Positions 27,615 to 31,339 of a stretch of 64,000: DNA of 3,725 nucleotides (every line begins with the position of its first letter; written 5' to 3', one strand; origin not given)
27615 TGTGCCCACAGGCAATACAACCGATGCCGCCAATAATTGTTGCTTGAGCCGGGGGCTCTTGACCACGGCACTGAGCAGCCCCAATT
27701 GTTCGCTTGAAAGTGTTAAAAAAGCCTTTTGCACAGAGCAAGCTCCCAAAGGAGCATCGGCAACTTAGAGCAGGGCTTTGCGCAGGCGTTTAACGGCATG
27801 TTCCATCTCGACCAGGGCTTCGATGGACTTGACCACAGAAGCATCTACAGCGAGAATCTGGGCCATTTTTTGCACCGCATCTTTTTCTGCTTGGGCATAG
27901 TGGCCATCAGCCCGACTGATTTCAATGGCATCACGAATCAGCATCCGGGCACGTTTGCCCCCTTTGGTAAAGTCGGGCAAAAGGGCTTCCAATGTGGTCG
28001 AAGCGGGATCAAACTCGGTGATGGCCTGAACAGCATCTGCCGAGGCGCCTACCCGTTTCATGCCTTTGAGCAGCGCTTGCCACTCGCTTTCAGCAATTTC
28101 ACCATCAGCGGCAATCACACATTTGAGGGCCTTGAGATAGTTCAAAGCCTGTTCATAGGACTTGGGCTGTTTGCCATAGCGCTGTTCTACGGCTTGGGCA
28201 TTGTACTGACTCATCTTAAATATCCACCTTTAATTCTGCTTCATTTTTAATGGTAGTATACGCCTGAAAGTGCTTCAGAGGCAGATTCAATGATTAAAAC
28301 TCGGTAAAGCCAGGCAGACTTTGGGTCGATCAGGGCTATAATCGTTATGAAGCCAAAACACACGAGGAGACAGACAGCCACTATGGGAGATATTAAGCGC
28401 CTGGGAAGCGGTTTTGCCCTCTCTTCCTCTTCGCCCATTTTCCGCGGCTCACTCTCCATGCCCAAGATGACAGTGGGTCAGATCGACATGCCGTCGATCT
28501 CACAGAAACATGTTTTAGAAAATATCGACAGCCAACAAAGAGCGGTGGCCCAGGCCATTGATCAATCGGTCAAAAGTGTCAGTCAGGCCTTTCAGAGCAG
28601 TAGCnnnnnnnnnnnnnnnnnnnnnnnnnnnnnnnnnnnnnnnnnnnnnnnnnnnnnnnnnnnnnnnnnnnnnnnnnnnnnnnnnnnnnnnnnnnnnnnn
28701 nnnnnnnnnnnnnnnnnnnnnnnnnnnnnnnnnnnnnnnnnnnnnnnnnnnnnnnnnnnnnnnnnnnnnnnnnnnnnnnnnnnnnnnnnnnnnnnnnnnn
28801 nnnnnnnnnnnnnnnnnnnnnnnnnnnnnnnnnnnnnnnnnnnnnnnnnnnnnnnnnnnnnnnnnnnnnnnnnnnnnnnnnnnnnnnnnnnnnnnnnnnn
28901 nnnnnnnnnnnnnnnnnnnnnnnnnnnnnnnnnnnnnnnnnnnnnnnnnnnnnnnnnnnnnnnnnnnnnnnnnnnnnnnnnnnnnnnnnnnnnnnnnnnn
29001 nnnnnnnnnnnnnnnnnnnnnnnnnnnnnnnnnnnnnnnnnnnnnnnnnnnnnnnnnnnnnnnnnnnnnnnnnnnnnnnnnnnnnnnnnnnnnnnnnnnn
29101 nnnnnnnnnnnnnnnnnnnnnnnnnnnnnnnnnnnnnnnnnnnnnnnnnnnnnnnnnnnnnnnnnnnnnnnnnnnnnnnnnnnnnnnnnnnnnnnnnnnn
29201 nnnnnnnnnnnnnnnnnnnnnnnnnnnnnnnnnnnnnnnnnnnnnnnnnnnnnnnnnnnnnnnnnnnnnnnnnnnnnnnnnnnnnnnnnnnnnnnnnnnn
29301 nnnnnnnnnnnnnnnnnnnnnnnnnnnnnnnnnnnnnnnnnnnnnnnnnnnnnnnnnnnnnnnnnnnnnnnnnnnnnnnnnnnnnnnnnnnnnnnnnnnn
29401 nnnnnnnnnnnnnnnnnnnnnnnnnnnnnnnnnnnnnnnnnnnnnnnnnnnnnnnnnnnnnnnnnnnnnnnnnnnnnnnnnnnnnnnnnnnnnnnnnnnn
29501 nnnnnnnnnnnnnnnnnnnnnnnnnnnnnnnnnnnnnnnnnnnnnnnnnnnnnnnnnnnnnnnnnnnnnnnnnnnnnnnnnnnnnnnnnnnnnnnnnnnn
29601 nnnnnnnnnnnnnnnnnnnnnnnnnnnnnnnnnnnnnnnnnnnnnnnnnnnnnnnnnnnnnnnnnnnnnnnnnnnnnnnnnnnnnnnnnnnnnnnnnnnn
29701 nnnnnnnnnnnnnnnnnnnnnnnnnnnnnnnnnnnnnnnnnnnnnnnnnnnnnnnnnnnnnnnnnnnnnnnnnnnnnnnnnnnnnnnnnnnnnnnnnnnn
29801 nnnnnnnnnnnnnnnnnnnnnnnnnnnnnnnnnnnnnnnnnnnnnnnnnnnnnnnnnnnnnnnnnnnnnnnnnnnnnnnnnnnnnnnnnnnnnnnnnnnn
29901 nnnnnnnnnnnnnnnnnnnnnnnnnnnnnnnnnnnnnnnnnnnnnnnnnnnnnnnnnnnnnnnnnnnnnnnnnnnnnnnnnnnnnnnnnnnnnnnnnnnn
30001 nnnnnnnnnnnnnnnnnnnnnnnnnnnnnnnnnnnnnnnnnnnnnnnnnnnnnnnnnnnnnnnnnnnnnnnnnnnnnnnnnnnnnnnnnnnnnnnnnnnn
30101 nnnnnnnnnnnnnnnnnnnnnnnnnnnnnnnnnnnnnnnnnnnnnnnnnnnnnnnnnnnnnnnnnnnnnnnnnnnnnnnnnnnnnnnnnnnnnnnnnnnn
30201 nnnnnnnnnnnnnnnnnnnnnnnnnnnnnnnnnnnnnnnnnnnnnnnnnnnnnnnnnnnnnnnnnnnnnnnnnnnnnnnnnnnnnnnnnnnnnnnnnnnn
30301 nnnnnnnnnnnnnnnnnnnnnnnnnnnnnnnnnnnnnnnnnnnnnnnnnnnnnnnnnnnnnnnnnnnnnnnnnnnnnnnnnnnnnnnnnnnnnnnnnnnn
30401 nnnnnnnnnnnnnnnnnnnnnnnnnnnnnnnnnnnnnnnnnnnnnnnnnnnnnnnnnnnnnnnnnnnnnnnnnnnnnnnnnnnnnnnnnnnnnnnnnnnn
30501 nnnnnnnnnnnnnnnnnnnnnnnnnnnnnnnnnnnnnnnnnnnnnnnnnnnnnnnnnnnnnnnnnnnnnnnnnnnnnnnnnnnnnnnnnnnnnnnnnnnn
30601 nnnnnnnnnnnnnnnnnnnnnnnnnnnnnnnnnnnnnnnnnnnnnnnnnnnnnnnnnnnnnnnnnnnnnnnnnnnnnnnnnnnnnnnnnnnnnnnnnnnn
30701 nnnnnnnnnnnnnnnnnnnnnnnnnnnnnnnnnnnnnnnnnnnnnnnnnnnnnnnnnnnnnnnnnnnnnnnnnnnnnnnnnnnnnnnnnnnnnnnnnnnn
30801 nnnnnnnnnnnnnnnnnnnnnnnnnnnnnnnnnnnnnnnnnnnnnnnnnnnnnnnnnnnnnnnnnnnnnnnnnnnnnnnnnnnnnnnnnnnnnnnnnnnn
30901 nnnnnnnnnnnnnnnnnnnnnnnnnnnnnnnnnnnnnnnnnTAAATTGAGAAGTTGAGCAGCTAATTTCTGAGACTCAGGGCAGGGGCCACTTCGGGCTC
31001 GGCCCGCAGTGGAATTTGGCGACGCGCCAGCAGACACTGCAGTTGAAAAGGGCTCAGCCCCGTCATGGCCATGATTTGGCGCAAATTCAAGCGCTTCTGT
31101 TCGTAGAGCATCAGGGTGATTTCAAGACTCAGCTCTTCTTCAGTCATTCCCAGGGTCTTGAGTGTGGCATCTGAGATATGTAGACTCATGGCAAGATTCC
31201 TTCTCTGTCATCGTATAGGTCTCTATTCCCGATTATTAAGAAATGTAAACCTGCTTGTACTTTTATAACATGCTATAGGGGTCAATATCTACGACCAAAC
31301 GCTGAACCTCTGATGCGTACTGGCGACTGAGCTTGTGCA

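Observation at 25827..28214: Eukaryotic-like protein-kinase-fold protein in an operon with a TerB-like protein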

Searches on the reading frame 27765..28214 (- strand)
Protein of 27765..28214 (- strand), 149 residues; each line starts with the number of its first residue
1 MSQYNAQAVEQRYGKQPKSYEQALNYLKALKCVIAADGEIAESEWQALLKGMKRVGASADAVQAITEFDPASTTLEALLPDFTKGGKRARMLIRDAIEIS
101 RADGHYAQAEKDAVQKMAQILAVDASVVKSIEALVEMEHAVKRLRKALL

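Call 3: search_protein_families(library=pfam, proteins=[window:27765-28214:-], max_evalue=1)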
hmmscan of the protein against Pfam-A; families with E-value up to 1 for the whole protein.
window:27765-28214:- (149 aa): 4 families
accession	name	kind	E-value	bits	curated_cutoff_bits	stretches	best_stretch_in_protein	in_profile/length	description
PF05099.18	TerB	-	6.4e-09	36.6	24.4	2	32-129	10-114/118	Tellurite resistance protein TerB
PF04391.17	DUF533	-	3.9e-05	23.7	29.6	2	10-66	57-113/178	Protein of unknown function (DUF533)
PF22310.2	NMB0315_dom_I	-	0.076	13.8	27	0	48-81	14-47/83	NMB0315-like, domain I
PF08647.16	BRE1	-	0.12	13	27.9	1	96-145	37-89/95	BRE1 E3 ubiquitin ligase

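Call 4: search_protein_families(library=ncbifam, proteins=[window:27765-28214:-], max_evalue=1)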
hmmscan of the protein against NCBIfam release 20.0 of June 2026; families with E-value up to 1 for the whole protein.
window:27765-28214:- (149 aa): 0 families

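Call 5: search_protein_families(library=padloc, proteins=[window:27765-28214:-], max_evalue=1)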
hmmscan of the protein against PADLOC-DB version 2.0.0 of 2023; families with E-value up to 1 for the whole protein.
window:27765-28214:- (149 aa): 2 families
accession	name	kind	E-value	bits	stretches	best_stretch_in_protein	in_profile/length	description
PDLC05027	PDC-S48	-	0.00012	19.4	2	17-65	222-269/411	-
PDLC03833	BnzA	-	0.00089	16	1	23-141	163-291/544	-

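Call 61: search_solved_structures(query=A4, max_evalue=1, show_alignments=2)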
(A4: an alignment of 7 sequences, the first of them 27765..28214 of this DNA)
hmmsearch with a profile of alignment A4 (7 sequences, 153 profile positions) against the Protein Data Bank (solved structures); distinct sequences matched with E-value up to 1: 6.
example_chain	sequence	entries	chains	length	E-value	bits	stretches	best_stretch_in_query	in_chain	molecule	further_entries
2ou3_A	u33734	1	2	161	1.4e-13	54.2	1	20-149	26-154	Tellurite resistance protein of COG3793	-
2jxu_A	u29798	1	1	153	0.00031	23.8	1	63-126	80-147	TerB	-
2h5n_A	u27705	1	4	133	0.0035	20.4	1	24-64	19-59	Hypothetical protein PG_1108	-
5m3h_A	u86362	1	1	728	0.8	12.7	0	53-101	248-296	Polymerase acidic protein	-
4wsb_A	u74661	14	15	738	0.83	12.7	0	54-101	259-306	Polymerase PA | Polymerase acidic protein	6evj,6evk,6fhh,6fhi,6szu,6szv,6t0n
6t0s_A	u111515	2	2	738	0.83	12.7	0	54-101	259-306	Polymerase acidic protein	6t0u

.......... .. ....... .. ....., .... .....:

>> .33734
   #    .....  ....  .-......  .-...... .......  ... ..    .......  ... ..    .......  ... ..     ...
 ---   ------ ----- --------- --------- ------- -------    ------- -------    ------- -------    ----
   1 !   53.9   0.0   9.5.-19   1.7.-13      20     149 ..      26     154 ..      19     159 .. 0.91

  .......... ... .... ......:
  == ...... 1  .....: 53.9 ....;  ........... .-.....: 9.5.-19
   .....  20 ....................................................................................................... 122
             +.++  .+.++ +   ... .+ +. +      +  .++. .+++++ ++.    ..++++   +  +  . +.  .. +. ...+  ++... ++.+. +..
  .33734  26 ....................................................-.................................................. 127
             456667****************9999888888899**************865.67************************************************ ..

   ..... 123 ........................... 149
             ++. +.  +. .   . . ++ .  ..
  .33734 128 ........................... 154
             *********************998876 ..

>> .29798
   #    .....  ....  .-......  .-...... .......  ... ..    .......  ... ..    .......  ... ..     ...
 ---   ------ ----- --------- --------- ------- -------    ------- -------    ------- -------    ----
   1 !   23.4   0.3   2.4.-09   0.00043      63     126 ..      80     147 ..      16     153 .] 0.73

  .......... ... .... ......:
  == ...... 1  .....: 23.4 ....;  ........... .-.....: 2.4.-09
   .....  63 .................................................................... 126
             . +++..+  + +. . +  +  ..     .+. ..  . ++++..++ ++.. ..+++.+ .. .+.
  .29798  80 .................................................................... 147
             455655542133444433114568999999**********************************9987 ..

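Call 86: find_homologous_proteins(query=A4, max_evalue=1e-10)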
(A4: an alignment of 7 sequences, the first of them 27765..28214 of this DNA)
Query A4 (7 sequences) (149 aa, profile of the alignment): 89 proteins with E <= 1e-10 among 5261 candidates.
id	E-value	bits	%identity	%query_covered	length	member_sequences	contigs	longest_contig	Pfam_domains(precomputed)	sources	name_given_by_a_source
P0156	4.3e-78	278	100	100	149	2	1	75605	PF05099.19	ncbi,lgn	ncbi:MAG: TerB family tellurite resistance protein [Candidatus Sericytochromatia bacterium]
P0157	1.6e-76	273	89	100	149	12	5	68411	PF05099.19,PF04391.18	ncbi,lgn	-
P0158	4.3e-74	265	87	100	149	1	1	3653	PF05099.19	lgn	-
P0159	3.8e-73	262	69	100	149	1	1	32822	PF05099.19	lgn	-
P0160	1.5e-72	260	59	100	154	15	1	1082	PF05099.19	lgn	-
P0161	2.8e-72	259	54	100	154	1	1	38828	PF05099.19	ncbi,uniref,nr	ncbi:TerB family tellurite resistance protein [Archangium lipolyticum]|uniref:TerB family tellurite 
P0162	2.2e-70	253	49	100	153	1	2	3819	PF05099.19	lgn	-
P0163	6.6e-70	252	55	100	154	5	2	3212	PF05099.19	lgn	-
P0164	7.3e-70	252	58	100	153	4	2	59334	PF05099.19,PF04391.18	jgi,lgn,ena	-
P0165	1.6e-69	251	66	100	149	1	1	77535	PF05099.19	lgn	-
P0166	2.1e-69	250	60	100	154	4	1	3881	PF05099.19,PF04391.18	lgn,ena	-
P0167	2.5e-69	250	60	100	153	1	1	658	PF05099.19,PF04391.18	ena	-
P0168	3.1e-69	250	59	97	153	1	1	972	PF05099.19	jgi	jgi:uncharacterized tellurite resistance protein B-like protein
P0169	3.5e-69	249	59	97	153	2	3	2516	PF05099.19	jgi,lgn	jgi:uncharacterized tellurite resistance protein B-like protein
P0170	1.2e-68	248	59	100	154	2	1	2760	PF05099.19,PF04391.18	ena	-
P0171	6.2e-67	242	58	100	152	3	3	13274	PF05099.19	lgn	-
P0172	1.9e-66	240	57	100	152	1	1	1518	PF05099.19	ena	-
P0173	4.4e-66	239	54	100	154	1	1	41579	PF05099.19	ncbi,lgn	-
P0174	1.6e-65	237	60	98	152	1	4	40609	PF05099.19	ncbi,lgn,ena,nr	ncbi:MAG: TerB family tellurite resistance protein [Proteobacteria bacterium]|nr:TerB family telluri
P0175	1.9e-65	237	56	100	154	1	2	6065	PF05099.19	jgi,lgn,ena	-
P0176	2.0e-65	237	53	100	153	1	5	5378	PF05099.19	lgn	-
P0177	4.6e-65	236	60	100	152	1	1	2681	PF05099.19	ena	-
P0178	9.2e-65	235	60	100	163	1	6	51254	PF05099.19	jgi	jgi:tellurite resistance protein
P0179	2.1e-64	234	54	100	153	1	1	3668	PF05099.19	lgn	-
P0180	2.4e-64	234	54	100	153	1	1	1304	PF05099.19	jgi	jgi:tellurite resistance protein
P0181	3.7e-64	233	65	99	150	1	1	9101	PF05099.19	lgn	-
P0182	3.8e-64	233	57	100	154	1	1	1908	PF05099.19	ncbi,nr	ncbi:MAG: hypothetical protein GY856_17180 [bacterium]|nr:hypothetical protein [bacterium]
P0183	4.5e-64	233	62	100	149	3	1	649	PF05099.19,PF04391.18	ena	-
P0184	5.9e-64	232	54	100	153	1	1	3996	PF05099.19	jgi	jgi:tellurite resistance protein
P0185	6.0e-64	232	56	100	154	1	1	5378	PF05099.19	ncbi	-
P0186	3.0e-63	230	54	100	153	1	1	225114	PF05099.19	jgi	jgi:uncharacterized membrane protein YebE (DUF533 family)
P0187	3.1e-63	230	62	100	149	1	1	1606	PF05099.19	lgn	-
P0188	3.5e-63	230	54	100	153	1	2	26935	PF05099.19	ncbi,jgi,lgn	jgi:tellurite resistance protein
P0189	4.8e-63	229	59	100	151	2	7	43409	PF05099.19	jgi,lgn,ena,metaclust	metaclust:\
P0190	9.6e-63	228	60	100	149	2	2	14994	PF05099.19,PF04391.18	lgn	-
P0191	9.8e-63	228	60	100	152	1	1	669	PF05099.19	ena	-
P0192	4.9e-62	226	58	100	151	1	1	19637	PF05099.19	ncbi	ncbi:MAG: TerB family tellurite resistance protein [Acidobacteriota bacterium]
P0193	5.8e-62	226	54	100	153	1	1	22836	PF05099.19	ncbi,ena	-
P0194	1.9e-61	224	57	100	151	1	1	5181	PF05099.19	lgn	-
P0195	4.1e-61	223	50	100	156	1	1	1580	PF05099.19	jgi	jgi:tellurite resistance protein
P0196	5.2e-61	223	60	100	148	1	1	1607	PF05099.19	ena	-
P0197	6.3e-61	223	55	100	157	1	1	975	PF05099.19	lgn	-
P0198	7.3e-61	222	50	97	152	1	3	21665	PF05099.19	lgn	-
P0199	2.3e-60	221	50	97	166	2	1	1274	PF05099.19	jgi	jgi:tellurite resistance protein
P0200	2.9e-60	220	50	97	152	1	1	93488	PF05099.19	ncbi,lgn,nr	ncbi:MAG: hypothetical protein HOW73_17045 [Polyangiaceae bacterium]|nr:hypothetical protein [Polyan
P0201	5.7e-60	219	54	93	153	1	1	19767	PF05099.19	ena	-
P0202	8.8e-60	219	52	100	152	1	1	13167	PF05099.19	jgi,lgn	-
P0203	1.1e-59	218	57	100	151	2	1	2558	PF05099.19,PF04391.18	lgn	-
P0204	1.5e-59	218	50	97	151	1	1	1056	PF05099.19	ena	-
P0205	3.3e-59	217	50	100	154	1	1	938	PF05099.19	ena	-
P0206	3.4e-59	217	60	100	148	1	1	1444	PF05099.19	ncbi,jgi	jgi:uncharacterized tellurite resistance protein B-like protein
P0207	3.3e-58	214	49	97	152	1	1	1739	PF05099.19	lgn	-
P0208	4.7e-58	213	64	98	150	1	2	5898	PF05099.19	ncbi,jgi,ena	jgi:uncharacterized tellurite resistance protein B-like protein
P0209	3.0e-57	211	54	97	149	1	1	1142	PF05099.19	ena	-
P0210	6.3e-57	210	55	97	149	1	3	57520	PF05099.19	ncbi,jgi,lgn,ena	-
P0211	1.6e-56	208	46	97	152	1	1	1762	PF05099.19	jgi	jgi:uncharacterized membrane protein YebE (DUF533 family)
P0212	3.4e-56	207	49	100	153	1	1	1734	PF05099.19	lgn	-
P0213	4.5e-56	207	48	97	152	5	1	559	PF05099.19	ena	-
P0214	3.2e-54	201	55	100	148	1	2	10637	PF05099.19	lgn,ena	-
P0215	5.3e-53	197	48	100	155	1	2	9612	PF05099.19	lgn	-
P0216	8.5e-53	196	57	97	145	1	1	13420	PF05099.19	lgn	-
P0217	1.5e-52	195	52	100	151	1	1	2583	PF05099.19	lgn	-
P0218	1.2e-51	192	57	100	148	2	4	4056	PF05099.19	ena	-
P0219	3.0e-51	191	50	100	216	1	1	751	PF05099.19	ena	-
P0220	7.3e-51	190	52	98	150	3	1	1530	PF05099.19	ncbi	-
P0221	6.7e-50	187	53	98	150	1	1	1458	PF05099.19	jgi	-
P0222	2.4e-49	185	52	100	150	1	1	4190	PF05099.19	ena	-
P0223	3.9e-49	184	55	98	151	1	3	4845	PF05099.19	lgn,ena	-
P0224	7.0e-49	183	48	98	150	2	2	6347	PF05099.19,PF04391.18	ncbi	ncbi:MAG: TerB family tellurite resistance protein [Candidatus Sericytochromatia bacterium]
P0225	1.4e-48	182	51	98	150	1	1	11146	PF05099.19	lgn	-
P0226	2.2e-48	182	47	98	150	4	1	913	PF05099.19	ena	-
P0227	2.5e-48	182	53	98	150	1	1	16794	PF05099.19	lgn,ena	-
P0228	5.4e-48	181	49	98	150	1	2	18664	PF05099.19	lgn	-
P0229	7.2e-48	180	47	98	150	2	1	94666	PF05099.19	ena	-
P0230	3.2e-47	178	47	97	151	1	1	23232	PF05099.19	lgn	-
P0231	3.2e-47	178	43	100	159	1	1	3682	PF05099.19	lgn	-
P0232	1.6e-46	176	47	98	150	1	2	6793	PF05099.19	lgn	-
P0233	8.9e-45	170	60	66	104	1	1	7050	PF05099.19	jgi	jgi:tellurite resistance protein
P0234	1.8e-43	166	48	98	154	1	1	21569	PF05099.19,PF04391.18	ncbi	-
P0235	2.1e-43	166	47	98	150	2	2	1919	PF05099.19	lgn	-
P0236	9.4e-43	164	50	98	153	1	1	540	PF05099.19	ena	-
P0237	9.6e-43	164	49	98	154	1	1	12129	PF05099.19,PF04391.18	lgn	-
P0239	3.9e-42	162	47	98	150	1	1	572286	PF05099.19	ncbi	ncbi:MAG: TerB family tellurite resistance protein [Candidatus Sericytochromatia bacterium]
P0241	1.7e-39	153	43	91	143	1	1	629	PF05099.19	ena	-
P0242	7.2e-37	144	46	83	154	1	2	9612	PF05099.19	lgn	-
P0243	2.1e-28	117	40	91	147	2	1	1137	PF05099.19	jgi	jgi:tellurite resistance protein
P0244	4.1e-20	90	38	83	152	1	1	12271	PF05099.19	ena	-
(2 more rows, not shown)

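Call 87: find_encoding_contigs(protein=P0239, flank=5000, max_places=2)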
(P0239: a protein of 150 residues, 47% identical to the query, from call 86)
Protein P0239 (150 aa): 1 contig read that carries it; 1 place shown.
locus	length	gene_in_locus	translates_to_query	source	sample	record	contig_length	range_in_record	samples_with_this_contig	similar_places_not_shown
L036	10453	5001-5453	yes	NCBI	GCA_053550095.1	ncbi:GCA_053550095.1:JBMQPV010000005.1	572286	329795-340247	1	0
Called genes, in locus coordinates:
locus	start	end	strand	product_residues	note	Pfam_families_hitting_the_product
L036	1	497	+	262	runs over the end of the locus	PF13531:SBP_bac_11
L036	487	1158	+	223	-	PF00528:BPD_transp_1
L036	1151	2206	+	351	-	PF00005:ABC_tran, PF13304:AAA_21 (faint), PF08402:TOBE_2 (weak)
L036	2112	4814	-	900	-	-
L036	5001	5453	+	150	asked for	PF05099:TerB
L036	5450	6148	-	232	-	PF01168:Ala_racemase_N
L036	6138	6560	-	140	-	-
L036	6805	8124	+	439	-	-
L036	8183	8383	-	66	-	-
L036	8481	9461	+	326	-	PF00291:PALP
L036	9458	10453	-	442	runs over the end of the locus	PF08486:SpoIID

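Call 88: find_encoding_contigs(protein=P0186, flank=5000, max_places=2)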
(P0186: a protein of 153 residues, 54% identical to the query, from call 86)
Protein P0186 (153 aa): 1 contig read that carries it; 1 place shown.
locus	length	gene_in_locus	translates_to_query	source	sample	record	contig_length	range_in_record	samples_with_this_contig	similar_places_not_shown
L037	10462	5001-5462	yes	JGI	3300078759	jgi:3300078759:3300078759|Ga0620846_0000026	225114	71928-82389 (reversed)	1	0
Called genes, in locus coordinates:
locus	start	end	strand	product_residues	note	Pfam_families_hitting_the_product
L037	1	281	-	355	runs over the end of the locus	PF00512:HisKA (weak), PF02518:HATPase_c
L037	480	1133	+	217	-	PF02630:SCO1-SenC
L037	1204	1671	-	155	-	-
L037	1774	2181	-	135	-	-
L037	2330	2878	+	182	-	PF06541:ABC_trans_CmpB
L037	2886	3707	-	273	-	-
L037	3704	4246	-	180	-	PF01661:Macro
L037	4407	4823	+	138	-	-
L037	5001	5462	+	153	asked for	PF05099:TerB (weak)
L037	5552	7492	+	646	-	-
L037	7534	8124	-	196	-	-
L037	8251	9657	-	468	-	PF00582:Usp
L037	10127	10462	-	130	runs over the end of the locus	PF08334:T2SSG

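Call 91: search_protein_families(library=padloc, proteins=[L037:4407-4823:+, L037:7534-8124:-], max_evalue=0.001)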
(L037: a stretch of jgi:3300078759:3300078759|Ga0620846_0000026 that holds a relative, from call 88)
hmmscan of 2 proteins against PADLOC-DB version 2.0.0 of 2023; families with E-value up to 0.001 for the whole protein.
L037:4407-4823:+ (138 aa): 0 families

L037:7534-8124:- (196 aa): 1 family
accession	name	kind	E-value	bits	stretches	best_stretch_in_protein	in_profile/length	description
PDLC01995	RtcR_PspF2--CARF_AAA_HTH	-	3.7e-06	24.3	1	63-158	262-365/481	-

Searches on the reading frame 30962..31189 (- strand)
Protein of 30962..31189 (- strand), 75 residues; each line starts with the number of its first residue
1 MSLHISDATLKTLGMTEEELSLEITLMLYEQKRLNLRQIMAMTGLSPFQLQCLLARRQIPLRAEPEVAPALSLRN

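Call 56: search_protein_families(library=pfam, proteins=[window:30962-31189:-], max_evalue=0.01)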
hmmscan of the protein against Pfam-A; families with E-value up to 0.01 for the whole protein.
window:30962-31189:- (75 aa): 1 family
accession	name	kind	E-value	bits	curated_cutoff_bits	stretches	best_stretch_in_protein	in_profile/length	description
PF03683.19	UPF0175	-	2e-09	37.5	27.9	1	5-62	1-62/75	Uncharacterised protein family (UPF0175)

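Call 91: search_protein_families(library=padloc, proteins=[window:30962-31189:-], max_evalue=0.001)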
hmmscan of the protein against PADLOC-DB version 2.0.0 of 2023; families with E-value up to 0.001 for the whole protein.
window:30962-31189:- (75 aa): 0 families
